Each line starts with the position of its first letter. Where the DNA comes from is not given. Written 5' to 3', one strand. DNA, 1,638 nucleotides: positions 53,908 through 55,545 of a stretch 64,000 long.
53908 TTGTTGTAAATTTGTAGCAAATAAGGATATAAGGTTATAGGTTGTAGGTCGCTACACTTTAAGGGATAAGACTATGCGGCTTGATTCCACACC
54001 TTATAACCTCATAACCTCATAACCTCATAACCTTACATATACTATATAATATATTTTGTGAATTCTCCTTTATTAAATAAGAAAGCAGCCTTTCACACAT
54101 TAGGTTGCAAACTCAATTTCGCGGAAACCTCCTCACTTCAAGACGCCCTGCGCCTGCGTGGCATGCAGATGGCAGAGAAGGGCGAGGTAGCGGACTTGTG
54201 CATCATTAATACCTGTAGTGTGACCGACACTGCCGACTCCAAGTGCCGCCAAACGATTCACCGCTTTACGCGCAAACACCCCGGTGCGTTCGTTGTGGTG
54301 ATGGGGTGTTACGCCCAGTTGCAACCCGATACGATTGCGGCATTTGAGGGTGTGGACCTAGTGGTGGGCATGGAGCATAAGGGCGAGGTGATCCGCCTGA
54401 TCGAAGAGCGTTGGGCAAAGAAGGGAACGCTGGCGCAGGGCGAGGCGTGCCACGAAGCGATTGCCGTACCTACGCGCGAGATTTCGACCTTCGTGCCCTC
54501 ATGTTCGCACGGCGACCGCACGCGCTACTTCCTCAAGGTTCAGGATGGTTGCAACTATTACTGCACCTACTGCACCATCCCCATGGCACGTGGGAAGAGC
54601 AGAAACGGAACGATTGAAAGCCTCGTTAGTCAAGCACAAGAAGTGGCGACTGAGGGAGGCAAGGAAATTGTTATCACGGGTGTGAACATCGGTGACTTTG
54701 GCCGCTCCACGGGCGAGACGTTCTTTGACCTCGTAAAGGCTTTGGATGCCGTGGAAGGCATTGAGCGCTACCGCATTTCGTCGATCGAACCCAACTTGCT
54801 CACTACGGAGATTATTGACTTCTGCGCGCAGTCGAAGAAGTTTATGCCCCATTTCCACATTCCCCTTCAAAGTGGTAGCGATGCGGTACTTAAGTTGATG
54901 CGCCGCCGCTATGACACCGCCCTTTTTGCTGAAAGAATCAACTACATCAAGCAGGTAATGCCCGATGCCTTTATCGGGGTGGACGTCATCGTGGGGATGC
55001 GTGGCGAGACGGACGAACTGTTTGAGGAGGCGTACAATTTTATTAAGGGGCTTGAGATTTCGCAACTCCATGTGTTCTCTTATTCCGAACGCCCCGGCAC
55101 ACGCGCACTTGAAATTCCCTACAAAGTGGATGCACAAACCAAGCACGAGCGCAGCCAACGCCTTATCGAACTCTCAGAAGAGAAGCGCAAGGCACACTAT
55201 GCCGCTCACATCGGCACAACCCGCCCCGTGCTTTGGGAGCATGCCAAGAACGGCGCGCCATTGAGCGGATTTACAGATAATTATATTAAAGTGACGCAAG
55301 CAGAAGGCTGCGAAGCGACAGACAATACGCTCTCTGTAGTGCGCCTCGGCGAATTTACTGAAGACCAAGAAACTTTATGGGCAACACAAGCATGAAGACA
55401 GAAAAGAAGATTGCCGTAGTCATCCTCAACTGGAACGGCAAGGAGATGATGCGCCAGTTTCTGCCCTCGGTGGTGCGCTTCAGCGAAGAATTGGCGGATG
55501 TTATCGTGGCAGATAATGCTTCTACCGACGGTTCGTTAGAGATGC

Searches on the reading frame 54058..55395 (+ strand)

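Call 70: search_protein_families(library=pfam, proteins=[window:54058-55395:+], max_evalue=0.00001)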
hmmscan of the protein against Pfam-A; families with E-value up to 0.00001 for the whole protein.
window:54058-55395:+ (445 aa): 2 families
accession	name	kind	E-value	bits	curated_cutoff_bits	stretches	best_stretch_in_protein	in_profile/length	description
PF00919.26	UPF0004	-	9e-26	90.2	27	1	9-104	1-98/98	Uncharacterized protein family UPF0004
PF04055.27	Radical_SAM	-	1.8e-23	83.9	29.5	1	160-329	2-166/166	Radical SAM superfamily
